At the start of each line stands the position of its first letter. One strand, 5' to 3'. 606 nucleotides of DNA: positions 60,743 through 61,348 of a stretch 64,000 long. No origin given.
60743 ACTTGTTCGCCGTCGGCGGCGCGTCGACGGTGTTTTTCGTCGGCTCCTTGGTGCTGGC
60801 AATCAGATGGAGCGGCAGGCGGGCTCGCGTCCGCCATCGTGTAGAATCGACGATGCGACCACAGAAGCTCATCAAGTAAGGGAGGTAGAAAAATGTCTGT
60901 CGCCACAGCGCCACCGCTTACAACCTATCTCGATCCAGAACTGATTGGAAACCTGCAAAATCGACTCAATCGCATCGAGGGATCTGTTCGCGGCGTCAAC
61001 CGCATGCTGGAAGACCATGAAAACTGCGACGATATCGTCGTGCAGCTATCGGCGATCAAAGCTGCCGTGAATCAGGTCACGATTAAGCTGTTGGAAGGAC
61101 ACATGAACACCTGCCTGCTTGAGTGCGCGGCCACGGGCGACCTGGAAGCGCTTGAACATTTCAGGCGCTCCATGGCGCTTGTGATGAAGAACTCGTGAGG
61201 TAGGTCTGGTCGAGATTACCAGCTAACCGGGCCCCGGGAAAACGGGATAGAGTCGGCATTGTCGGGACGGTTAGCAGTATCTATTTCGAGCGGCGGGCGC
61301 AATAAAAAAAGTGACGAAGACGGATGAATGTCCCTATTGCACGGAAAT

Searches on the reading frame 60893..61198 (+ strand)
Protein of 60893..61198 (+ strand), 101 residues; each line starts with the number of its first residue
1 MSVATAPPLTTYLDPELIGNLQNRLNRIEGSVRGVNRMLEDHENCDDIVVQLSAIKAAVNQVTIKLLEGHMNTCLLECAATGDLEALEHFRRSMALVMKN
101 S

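Call 8: search_protein_families(library=pfam, proteins=[window:60893-61198:+], max_evalue=0.01)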
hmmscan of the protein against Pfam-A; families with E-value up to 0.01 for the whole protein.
window:60893-61198:+ (101 aa): 1 family
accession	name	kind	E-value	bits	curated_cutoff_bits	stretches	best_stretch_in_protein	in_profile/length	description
PF02583.22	Trns_repr_metal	-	1.7e-22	80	22.8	1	20-90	4-72/78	Metal-sensitive transcriptional repressor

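Call 9: search_protein_families(library=ncbifam, proteins=[window:60893-61198:+], max_evalue=0.01)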
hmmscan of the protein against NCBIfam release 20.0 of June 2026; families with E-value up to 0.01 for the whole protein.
window:60893-61198:+ (101 aa): 3 families
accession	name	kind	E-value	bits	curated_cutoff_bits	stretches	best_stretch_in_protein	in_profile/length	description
NF052430.1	repress_RicR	exception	5.4e-17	62.2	175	1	20-92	10-82/93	copper-sensing transcriptional repressor RicR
NF008464.0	PRK11352.1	equivalog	1.7e-08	34.7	133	1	23-73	13-63/91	formaldehyde-responsive transcriptional repressor FrmR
NF011613.0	PRK15039.1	equivalog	1.9e-08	34.9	138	1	21-75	11-65/90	Ni(II)/Co(II)-binding transcriptional repressor RcnR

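Call 11: find_homologous_proteins(query=window:60893-61198:+)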
Query window:60893-61198:+ (101 aa): 105 proteins with E <= 0.001 among 105 candidates.
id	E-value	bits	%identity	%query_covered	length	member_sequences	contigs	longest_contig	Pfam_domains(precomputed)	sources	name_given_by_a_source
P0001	8.0e-59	213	99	100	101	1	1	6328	PF02583.23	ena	-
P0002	8.0e-59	213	99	100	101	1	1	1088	PF02583.23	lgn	-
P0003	1.1e-58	213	99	100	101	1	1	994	PF02583.23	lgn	-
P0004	4.0e-58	211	99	100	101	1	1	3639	PF02583.23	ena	-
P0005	4.0e-58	211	99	100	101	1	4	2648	PF02583.23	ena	-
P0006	4.1e-58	211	98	100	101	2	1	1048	PF02583.23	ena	-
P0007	1.1e-57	210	98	100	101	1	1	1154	PF02583.23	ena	-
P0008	1.2e-56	207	98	100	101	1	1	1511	PF02583.23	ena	-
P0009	2.2e-56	206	97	100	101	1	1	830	PF02583.23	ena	-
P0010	2.3e-52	193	90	100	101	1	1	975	PF02583.23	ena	-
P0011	2.5e-52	193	92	100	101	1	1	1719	PF02583.23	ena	-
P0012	3.0e-52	192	90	100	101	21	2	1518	PF02583.23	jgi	-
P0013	6.1e-52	191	89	100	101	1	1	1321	PF02583.23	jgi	jgi:DNA-binding FrmR family transcriptional regulator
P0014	8.0e-52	191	90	100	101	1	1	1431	PF02583.23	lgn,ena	-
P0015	2.2e-51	190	87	100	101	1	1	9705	PF02583.23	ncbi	-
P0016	2.7e-51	189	88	100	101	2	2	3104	PF02583.23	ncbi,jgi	-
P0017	3.1e-51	189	89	100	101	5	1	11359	PF02583.23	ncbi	-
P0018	4.2e-51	189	87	100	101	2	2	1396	PF02583.23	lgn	-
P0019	1.1e-50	187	87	100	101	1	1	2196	PF02583.23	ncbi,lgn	ncbi:MAG: metal-sensitive transcriptional regulator [Anaerolineales bacterium]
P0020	1.4e-50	187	86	100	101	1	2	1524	PF02583.23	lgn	-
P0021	1.0e-49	184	86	100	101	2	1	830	PF02583.23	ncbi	-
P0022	3.0e-49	183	85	100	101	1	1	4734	PF02583.23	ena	-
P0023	2.9e-48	180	84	100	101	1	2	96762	PF02583.23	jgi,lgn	jgi:DNA-binding FrmR family transcriptional regulator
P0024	5.0e-47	176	81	100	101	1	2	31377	PF02583.23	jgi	-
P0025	1.6e-46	174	81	100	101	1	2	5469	PF02583.23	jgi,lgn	jgi:DNA-binding FrmR family transcriptional regulator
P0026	1.7e-46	174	82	100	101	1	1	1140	PF02583.23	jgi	-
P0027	9.6e-46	172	79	100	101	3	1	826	PF02583.23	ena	-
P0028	2.2e-44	167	81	100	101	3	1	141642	PF02583.23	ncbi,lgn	ncbi:MAG: metal-sensitive transcriptional regulator [Anaerolineales bacterium]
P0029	1.5e-43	165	78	100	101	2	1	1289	PF02583.23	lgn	-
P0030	1.0e-42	162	75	100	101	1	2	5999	PF02583.23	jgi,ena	-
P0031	3.4e-41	157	70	100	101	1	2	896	PF02583.23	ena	-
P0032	4.0e-39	150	70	100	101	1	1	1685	PF02583.23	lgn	-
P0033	7.1e-39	150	71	100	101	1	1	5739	PF02583.23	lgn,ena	-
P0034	2.2e-37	145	65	100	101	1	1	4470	PF02583.23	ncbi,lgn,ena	-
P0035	3.2e-37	144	71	92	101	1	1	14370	PF02583.23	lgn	-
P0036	1.5e-35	139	65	100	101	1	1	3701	PF02583.23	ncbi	-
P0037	5.2e-35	137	72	91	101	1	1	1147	PF02583.23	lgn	-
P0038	7.2e-35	137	63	100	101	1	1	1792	PF02583.23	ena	-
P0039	1.1e-34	136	71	91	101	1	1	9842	PF02583.23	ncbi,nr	ncbi:MAG: metal-sensitive transcriptional regulator [Chloroflexi bacterium]|nr:metal-sensitive trans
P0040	1.4e-34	136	66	98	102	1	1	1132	PF02583.23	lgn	-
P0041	1.7e-34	136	66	98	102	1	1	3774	PF02583.23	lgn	-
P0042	2.0e-34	135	67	91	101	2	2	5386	PF02583.23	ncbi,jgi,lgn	jgi:DNA-binding FrmR family transcriptional regulator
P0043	2.1e-34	135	65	99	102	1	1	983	PF02583.23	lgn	-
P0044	2.9e-34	135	70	90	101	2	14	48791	PF02583.23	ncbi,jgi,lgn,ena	-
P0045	4.7e-34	134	73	100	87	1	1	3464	PF02583.23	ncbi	ncbi:MAG: metal-sensitive transcriptional regulator [Anaerolineales bacterium]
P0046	7.1e-34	134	66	91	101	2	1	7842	PF02583.23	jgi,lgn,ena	-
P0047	8.0e-34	133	68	91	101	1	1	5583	PF02583.23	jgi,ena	-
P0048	9.3e-34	133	72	89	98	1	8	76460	PF02583.23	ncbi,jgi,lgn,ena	jgi:DNA-binding FrmR family transcriptional regulator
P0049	9.4e-34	133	64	99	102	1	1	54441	PF02583.23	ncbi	-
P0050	3.8e-33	131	66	90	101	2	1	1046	PF02583.23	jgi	-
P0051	8.2e-33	130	67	89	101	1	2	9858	PF02583.23,PF17111.12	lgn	-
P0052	1.2e-32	130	64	100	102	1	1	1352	PF02583.23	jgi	jgi:DNA-binding FrmR family transcriptional regulator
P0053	1.3e-32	130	59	99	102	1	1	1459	PF02583.23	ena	-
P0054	1.5e-32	129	59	100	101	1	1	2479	PF02583.23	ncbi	-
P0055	1.6e-32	129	62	98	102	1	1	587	PF02583.23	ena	-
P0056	2.9e-32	129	66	90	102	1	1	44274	PF02583.23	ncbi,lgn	-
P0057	7.4e-32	127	65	90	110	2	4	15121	PF02583.23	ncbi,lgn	-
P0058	8.5e-32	127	66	91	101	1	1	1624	PF02583.23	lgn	-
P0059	9.0e-32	127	62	96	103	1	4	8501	PF02583.23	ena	-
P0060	9.0e-32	127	62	96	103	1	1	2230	PF02583.23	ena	-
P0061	9.1e-32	127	62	96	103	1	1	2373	PF02583.23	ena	-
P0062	1.1e-31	127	68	90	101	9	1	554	PF02583.23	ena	-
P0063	1.3e-31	126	65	90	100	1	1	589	PF02583.23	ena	-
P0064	3.1e-31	125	66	91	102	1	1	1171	PF02583.23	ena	-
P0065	3.5e-31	125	62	96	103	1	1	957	PF02583.23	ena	-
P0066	5.0e-31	125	67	90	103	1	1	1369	PF02583.23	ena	-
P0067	1.1e-30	123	56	100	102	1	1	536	PF02583.23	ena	-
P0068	1.1e-30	123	67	90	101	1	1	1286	PF02583.23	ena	-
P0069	1.6e-30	123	64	96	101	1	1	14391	PF02583.23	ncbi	-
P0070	3.5e-30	122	66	90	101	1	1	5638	PF02583.23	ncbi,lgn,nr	ncbi:MAG: metal-sensitive transcriptional regulator [Chloroflexi bacterium]|nr:metal-sensitive trans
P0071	3.7e-30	122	63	96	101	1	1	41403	PF02583.23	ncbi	-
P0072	3.8e-30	122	67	90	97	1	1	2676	PF02583.23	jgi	jgi:DNA-binding FrmR family transcriptional regulator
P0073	4.5e-30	122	63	100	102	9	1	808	PF02583.23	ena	-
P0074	1.1e-29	120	59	96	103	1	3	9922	PF02583.23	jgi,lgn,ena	-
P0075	1.1e-29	120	58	89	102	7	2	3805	PF02583.23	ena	-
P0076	1.4e-29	120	63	96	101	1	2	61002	PF02583.23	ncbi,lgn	-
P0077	1.4e-29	120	57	100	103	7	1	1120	PF02583.23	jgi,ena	-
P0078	1.5e-29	120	60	96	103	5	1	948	PF02583.23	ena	-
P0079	4.4e-29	118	86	68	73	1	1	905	PF02583.23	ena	-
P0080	4.5e-29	118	60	90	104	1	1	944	PF02583.23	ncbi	-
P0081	1.2e-28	117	63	92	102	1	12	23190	PF02583.23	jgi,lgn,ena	-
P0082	1.0e-27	114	58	90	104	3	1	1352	PF02583.23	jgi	jgi:DNA-binding FrmR family transcriptional regulator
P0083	1.3e-27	114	59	91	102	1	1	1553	PF02583.23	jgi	jgi:DNA-binding FrmR family transcriptional regulator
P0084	1.6e-27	113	62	89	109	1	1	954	PF02583.23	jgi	jgi:CsoR family transcriptional regulator, copper-sensing transcriptional repressor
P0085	7.3e-27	111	58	88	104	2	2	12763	PF02583.23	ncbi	ncbi:MAG: metal-sensing transcriptional repressor [Anaerolineae bacterium]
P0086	1.9e-25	107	56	90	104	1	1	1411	PF02583.23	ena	-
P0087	2.5e-24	103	53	98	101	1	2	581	PF02583.23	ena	-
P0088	2.0e-22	97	75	63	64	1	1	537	PF02583.23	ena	-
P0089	1.7e-21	94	56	87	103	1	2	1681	PF02583.23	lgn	-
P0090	4.4e-15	74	44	88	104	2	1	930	PF02583.23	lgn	-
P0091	5.7e-15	73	43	88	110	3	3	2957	PF02583.23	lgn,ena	-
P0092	6.6e-15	73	51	68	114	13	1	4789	PF02583.23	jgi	-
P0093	7.8e-15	73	49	80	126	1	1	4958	PF02583.23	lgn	-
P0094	8.2e-15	73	42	96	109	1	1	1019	PF02583.23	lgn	-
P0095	1.2e-14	72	49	79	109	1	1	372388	PF02583.23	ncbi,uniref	ncbi:metal-sensitive transcriptional regulator [Fictibacillus sp. NRS-1165]|uniref:metal-sensitive t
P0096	2.6e-14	71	43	88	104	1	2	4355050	PF02583.23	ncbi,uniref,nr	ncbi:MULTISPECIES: metal-sensitive transcriptional regulator [unclassified Fictibacillus]|uniref:met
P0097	2.7e-14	71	40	96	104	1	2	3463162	PF02583.23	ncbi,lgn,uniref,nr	ncbi:DNA-binding transcriptional regulator, FrmR family [Fictibacillus solisalsi]|uniref:DNA-binding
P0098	2.8e-14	71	43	88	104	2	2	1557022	PF02583.23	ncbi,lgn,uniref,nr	ncbi:metal-sensitive transcriptional regulator [Fictibacillus sp. CENA-BCM004]|uniref:Metal-sensitiv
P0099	3.2e-14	71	48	79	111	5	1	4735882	PF02583.23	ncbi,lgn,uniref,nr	ncbi:metal-sensitive transcriptional regulator [Fictibacillus sp. S7]|uniref:metal-sensitive transcr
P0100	3.4e-14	71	43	88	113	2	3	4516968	PF02583.23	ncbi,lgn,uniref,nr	ncbi:metal-sensitive transcriptional regulator [Fictibacillus sp. WQ 8-8]|uniref:metal-sensitive tra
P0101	3.4e-14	71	43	88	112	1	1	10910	PF02583.23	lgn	-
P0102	6.2e-14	70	76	45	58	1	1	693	PF02583.23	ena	-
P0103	9.8e-14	69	46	79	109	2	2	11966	PF02583.23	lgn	-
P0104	2.4e-13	68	48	79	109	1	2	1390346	PF02583.23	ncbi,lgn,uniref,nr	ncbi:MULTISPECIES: metal-sensitive transcriptional regulator [Fictibacillus]|uniref:Metal-sensitive 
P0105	8.1e-11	60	43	79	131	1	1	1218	PF02583.23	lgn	-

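Call 13: find_related_loci(query=A1, collection=genome_contigs, flank=10000)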
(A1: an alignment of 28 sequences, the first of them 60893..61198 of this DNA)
Query A1 (101 aa) in genome_contigs; peptide patterns used: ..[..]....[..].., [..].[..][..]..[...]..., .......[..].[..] (x = any residue, [..] = any of these).
600 stretches matched a pattern (row limit reached: there are more); 578 encode a relative of the query (tblastn E <= 1e-3); the best 80 are kept; 80 distinct loci.
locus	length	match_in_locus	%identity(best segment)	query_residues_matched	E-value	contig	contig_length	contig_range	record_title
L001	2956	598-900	88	1-101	2e-58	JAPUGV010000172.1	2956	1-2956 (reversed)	MAG: Chloroflexota bacterium isolate KW1-S05_108 KW1-S05_108_cg172, whole genome shotgun sequence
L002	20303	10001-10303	81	1-101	3e-51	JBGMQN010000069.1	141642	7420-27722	MAG: Anaerolineales bacterium isolate N04_S1C25542 S1CNODE_1_length_141642_cov_48.844965, whole genome shotgun sequence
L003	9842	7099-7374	71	10-101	1e-41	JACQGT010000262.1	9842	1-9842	MAG: Chloroflexi bacterium isolate NC_groundwater_1080_Ag_S2p5_60_58 S_2p5_S6_coassembly_k141_2002135, whole genome shot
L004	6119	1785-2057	70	11-101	2e-40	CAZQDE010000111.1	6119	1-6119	MAG TPA_asm: uncultured Anaerolineaceae bacterium isolate binchicken_co19_417 genome assembly, contig: NODE_22731_length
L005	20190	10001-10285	61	6-100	5e-38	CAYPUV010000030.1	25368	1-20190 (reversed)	MAG TPA_asm: uncultured Anaerolineaceae bacterium isolate binchicken_co64_42 genome assembly, contig: NODE_1294_length_2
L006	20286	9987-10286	58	2-101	7e-38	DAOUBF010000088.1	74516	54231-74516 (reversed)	MAG TPA_asm: Anaerolineae bacterium isolate H68_711 k101_437671, whole genome shotgun sequence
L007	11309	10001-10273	63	12-101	3e-33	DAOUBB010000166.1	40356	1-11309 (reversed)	MAG TPA_asm: Anaerolineae bacterium isolate H68_701 k101_346047, whole genome shotgun sequence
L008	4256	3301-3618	54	1-101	3e-29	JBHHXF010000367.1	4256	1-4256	MAG: Anaerolineae bacterium isolate D_2_bin.38 NODE_13690_length_4256_cov_29.948108, whole genome shotgun sequence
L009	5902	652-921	51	12-101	5e-29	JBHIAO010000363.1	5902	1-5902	MAG: Anaerolineae bacterium isolate K_2_bin.73 NODE_8482_length_5902_cov_9.538225, whole genome shotgun sequence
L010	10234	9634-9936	49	1-100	6e-29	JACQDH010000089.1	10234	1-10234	MAG: Acidobacteria bacterium isolate NC_groundwater_989_Pr1_S-0.65um_64_10 Montesol18_Sp65_coassembly_scaffold_511767, w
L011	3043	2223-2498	53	10-100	4e-29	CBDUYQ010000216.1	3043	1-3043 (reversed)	MAG TPA_asm: uncultured bacterium isolate SRR22302374_binner12_Refined_83 genome assembly, contig: ERZ26661914.39424, wh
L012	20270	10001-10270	51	12-100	5e-29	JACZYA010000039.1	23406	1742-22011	MAG: Acidobacteria bacterium isolate B25T1B10 B25T1B10_NODE981, whole genome shotgun sequence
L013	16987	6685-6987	49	1-100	9e-29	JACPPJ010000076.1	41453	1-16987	MAG: Acidobacteria bacterium isolate NC_groundwater_624_Ag_B-0.1um_57_70 B_1_S1_Biohub_coassembly_k141_5537243, whole ge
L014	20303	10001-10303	50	1-100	1e-28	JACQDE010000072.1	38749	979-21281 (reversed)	MAG: Acidobacteria bacterium isolate NC_groundwater_986_Pr1_S-0.65um_62_29 Montesol18_Sp65_coassembly_scaffold_1615236,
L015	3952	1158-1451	51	5-100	8e-29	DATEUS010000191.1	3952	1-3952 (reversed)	MAG TPA_asm: Candidatus Acidiferrales bacterium isolate SMAG_U8347 k141_2614561, whole genome shotgun sequence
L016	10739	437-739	50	1-100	9e-28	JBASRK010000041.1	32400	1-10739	MAG: Candidatus Acidiferrales bacterium isolate MFD13528_ilm_asm_bin23 k127_220634, whole genome shotgun sequence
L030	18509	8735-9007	44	12-101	5e-25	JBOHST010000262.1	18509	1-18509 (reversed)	MAG: Gemmatimonadales bacterium isolate M3-S_metawrap_bin.151 k127_552809, whole genome shotgun sequence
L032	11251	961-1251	43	4-101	9e-25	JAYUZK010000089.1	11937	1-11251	MAG: Gemmatimonadota bacterium isolate GL15_Up_metabat_5 GL15_Up_metabat_5_88, whole genome shotgun sequence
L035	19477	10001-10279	44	10-101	7e-24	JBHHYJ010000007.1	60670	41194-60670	MAG: Gemmatimonadota bacterium isolate Maj_2_bin.59 NODE_119_length_60670_cov_17.701345, whole genome shotgun sequence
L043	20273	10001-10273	45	12-101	7e-25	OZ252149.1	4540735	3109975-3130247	MAG: Candidatus Latescibacterota bacterium isolate 5250bc21-db7e-4a39-8016-0dfc5ffc07cb genome assembly, chromosome: 1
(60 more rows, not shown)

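Call 28: search_solved_structures(query=window:60893-61198:+, show_alignments=5, max_evalue=0.001)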
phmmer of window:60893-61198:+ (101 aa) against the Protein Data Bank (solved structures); distinct sequences matched with E-value up to 0.001: 10.
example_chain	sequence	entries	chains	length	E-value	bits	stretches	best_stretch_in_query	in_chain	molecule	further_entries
4m1p_A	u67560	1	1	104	8.4e-17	64.6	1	16-85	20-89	Copper-sensitive operon repressor (CsoR)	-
5fmn_A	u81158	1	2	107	1.1e-14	57.8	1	16-86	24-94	INRS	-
4adz_A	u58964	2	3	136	4.6e-10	43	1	23-85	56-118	CSOR | COPPER SENSITIVE OPERON REPRESSOR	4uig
6ahx_A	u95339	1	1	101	4.8e-09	39.8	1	22-85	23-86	Putative cytosolic protein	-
7mq1_A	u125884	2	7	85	1.3e-07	35.2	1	24-79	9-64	Copper-sensing transcriptional repressor csoR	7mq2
7mq3_A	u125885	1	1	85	2.7e-07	34.2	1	24-78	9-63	Copper-sensing transcriptional repressor csoR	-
3aai_A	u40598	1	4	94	2.8e-07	34.1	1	11-87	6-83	Copper homeostasis operon regulatory protein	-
2hh7_A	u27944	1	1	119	6.6e-07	32.9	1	22-83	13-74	Hypothetical protein CsoR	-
5lcy_A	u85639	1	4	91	1.9e-05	28.2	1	19-87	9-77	Frmr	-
5lbm_A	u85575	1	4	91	0.00014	25.5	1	19-73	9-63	Transcriptional repressor FrmR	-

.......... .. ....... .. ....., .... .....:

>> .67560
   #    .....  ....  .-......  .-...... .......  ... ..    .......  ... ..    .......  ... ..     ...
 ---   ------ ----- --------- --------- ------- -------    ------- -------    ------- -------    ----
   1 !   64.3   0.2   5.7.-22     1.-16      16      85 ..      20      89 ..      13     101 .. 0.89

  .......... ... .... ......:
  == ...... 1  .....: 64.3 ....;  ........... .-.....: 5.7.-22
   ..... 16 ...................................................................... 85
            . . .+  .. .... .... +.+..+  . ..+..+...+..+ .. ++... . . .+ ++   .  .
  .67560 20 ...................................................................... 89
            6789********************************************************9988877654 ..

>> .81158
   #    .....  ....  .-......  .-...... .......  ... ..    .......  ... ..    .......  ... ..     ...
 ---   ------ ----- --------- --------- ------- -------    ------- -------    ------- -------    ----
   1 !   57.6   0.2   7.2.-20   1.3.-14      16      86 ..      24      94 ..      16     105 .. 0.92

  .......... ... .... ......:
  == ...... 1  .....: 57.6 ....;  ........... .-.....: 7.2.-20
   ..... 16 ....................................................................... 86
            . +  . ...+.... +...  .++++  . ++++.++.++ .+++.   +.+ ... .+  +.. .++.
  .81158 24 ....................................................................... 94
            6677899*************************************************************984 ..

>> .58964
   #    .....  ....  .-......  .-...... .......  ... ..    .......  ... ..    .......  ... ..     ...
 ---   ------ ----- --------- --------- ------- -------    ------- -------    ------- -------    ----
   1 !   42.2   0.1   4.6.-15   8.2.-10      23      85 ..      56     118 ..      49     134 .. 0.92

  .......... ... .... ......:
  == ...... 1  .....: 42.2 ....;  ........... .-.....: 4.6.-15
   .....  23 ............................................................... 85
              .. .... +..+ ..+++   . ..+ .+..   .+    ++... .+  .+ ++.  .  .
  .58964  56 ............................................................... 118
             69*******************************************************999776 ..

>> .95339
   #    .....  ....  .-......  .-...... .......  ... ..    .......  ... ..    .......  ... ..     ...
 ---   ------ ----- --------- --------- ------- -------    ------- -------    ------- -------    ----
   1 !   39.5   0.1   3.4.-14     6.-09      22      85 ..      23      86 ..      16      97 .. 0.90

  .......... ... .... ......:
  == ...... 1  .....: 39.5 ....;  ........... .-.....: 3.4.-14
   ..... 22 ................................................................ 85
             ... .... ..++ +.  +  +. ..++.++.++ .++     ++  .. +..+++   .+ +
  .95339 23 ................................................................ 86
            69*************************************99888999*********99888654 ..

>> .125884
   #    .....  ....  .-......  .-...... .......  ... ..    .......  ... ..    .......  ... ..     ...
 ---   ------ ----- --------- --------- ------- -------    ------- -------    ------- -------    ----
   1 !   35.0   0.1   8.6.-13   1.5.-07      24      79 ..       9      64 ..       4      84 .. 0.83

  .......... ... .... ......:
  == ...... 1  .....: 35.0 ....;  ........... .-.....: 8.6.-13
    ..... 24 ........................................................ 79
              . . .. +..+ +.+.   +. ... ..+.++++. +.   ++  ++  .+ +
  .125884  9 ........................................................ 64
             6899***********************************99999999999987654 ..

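Call 36: find_encoding_contigs(protein=P0017, flank=8000, max_places=3)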
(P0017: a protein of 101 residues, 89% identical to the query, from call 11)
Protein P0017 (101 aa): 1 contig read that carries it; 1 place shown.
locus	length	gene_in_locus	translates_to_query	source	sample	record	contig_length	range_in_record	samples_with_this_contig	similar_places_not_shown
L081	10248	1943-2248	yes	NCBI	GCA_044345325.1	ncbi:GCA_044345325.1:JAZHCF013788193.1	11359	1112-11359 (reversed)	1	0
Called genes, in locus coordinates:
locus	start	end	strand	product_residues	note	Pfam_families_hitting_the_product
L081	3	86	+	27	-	?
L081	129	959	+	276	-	-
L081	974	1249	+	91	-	-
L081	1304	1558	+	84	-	-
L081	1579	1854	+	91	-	PF05052:MerE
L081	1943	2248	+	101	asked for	PF02583:Trns_repr_metal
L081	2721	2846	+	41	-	PF01262:AlaDh_PNT_C (weak), PF01134:GIDA (weak), PF12831:FAD_oxidored (weak)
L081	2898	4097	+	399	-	PF07992:Pyr_redox_2, PF13738:Pyr_redox_3, PF00070:Pyr_redox, PF02852:Pyr_redox_dim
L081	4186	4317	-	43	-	-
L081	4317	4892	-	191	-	PF01022:HTH_5, PF12840:HTH_20, PF01978:TrmB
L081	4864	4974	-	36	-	-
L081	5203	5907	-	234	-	PF09858:DUF2085 (weak)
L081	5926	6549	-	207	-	PF00034:Cytochrom_C, PF13442:Cytochrome_CBB3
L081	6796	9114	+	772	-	PF00403:HMA, PF00122:E1-E2_ATPase, PF00702:Hydrolase, PF12710:HAD (weak), PF08282:Hydrolase_3 (faint)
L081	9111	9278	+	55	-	-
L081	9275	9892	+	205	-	PF01209:Ubie_methyltran, PF13489:Methyltransf_23 (weak), PF13847:Methyltransf_31, PF08241:Methyltransf_11, PF08242:Methyltransf_12, PF13649:Methyltransf_25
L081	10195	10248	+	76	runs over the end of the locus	PF00403:HMA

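Call 37: find_encoding_contigs(protein=P0015, flank=8000, max_places=3)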
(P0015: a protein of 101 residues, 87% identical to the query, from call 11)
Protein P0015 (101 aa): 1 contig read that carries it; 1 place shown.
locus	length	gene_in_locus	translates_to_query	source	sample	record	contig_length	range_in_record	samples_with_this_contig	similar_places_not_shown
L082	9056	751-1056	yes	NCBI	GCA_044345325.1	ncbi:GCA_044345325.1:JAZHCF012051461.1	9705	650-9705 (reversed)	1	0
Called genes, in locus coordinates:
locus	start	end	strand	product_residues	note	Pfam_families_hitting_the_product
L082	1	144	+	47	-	?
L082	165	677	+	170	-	PF05052:MerE, PF13192:Thioredoxin_3 (weak)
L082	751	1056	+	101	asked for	PF02583:Trns_repr_metal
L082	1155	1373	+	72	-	-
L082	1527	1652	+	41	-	PF01262:AlaDh_PNT_C (weak), PF00890:FAD_binding_2 (weak), PF07992:Pyr_redox_2 (weak), PF12831:FAD_oxidored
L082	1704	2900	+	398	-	PF07992:Pyr_redox_2, PF13738:Pyr_redox_3 (weak), PF00070:Pyr_redox, PF02852:Pyr_redox_dim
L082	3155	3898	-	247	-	PF09858:DUF2085 (weak)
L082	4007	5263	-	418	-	PF11376:DUF3179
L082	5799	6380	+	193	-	PF00578:AhpC-TSA, PF08534:Redoxin, PF00085:Thioredoxin (weak), PF13098:Thioredoxin_2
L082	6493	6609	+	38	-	-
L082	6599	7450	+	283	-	-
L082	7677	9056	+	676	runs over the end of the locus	?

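Call 38: find_encoding_contigs(protein=P0023, flank=8000, max_places=3)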
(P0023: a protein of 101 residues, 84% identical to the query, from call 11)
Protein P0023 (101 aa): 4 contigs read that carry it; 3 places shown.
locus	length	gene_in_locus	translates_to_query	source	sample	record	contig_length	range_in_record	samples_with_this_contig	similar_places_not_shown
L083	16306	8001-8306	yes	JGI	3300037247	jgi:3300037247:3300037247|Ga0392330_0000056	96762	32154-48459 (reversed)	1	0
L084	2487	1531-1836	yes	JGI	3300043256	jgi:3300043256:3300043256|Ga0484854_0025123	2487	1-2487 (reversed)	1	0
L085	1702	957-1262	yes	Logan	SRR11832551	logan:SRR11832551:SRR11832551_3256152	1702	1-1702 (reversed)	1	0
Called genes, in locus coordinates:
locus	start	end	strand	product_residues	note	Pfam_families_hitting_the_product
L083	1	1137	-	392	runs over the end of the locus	-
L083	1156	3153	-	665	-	PF14827:dCache_3, PF00672:HAMP, PF00512:HisKA, PF02518:HATPase_c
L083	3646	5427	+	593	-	PF00403:HMA, PF01134:GIDA, PF03486:HI0933_like (faint), PF07992:Pyr_redox_2, PF12831:FAD_oxidored (weak), PF13738:Pyr_redox_3, PF00070:Pyr_redox, PF02852:Pyr_redox_dim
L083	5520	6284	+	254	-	PF00578:AhpC-TSA (weak)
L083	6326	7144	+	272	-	-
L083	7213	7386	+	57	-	-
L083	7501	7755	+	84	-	PF05052:MerE (weak)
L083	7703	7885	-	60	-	-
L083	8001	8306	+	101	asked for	PF02583:Trns_repr_metal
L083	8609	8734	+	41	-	PF01262:AlaDh_PNT_C (weak), PF07992:Pyr_redox_2 (weak), PF12831:FAD_oxidored (weak)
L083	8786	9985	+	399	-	PF07992:Pyr_redox_2, PF00070:Pyr_redox, PF02852:Pyr_redox_dim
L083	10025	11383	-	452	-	-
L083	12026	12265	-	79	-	-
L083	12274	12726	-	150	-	PF00127:Copper-bind (weak)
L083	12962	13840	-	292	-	PF00155:Aminotran_1_2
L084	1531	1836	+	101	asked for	PF02583:Trns_repr_metal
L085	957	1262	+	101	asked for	PF02583:Trns_repr_metal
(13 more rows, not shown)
